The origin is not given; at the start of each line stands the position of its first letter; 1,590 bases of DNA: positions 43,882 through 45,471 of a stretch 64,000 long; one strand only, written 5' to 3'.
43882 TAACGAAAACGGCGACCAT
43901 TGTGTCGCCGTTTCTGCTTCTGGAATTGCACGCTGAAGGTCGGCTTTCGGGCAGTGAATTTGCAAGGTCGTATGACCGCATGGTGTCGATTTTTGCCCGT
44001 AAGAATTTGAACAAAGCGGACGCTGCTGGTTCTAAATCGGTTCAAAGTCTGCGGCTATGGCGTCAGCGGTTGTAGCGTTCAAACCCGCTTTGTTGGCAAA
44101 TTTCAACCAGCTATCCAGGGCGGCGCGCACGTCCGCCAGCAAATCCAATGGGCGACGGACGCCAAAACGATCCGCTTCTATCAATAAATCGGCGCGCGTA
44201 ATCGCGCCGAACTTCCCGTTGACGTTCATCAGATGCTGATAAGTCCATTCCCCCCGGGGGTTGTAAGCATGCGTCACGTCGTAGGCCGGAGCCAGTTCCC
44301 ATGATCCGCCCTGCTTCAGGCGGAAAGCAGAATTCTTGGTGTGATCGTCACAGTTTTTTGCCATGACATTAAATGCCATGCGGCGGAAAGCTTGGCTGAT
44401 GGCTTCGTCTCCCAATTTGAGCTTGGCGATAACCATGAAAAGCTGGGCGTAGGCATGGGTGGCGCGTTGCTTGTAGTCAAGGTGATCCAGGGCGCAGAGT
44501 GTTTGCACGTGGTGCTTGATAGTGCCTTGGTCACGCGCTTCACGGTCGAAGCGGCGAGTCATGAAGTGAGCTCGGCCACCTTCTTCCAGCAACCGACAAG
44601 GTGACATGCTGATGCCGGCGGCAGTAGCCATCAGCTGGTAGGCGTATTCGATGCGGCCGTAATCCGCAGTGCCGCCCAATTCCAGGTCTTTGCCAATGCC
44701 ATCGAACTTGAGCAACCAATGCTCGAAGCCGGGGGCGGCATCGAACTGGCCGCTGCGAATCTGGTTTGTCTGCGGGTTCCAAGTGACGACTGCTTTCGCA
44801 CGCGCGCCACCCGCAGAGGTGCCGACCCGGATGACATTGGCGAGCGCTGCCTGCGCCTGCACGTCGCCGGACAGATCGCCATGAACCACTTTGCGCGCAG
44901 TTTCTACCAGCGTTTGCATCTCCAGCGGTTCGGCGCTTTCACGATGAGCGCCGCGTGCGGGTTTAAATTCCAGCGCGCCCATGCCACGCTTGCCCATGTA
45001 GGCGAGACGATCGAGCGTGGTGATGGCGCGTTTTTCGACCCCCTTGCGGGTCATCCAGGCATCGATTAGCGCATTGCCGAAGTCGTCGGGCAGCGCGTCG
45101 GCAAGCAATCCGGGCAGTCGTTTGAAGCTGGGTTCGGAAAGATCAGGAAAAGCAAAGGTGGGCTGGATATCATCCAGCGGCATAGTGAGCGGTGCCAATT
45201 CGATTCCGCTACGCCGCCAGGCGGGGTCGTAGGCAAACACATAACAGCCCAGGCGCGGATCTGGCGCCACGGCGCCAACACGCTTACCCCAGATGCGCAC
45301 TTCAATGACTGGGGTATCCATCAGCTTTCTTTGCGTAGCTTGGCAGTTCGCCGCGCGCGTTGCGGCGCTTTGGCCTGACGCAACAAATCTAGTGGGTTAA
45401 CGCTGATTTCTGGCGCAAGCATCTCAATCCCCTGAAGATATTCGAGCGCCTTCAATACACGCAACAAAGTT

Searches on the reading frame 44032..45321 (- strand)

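Call 52: search_protein_families(library=pfam, proteins=[window:44032-45321:-], max_evalue=0.0001)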
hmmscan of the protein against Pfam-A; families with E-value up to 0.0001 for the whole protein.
window:44032-45321:- (429 aa): 2 families
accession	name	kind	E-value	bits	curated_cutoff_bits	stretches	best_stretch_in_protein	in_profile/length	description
PF07804.18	HipA_C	-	7.8e-46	156.8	30.5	1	168-424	1-203/213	HipA-like C-terminal domain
PF13657.11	Couple_hipA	-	7.5e-19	68.5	22.5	1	7-119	2-98/99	HipA N-terminal domain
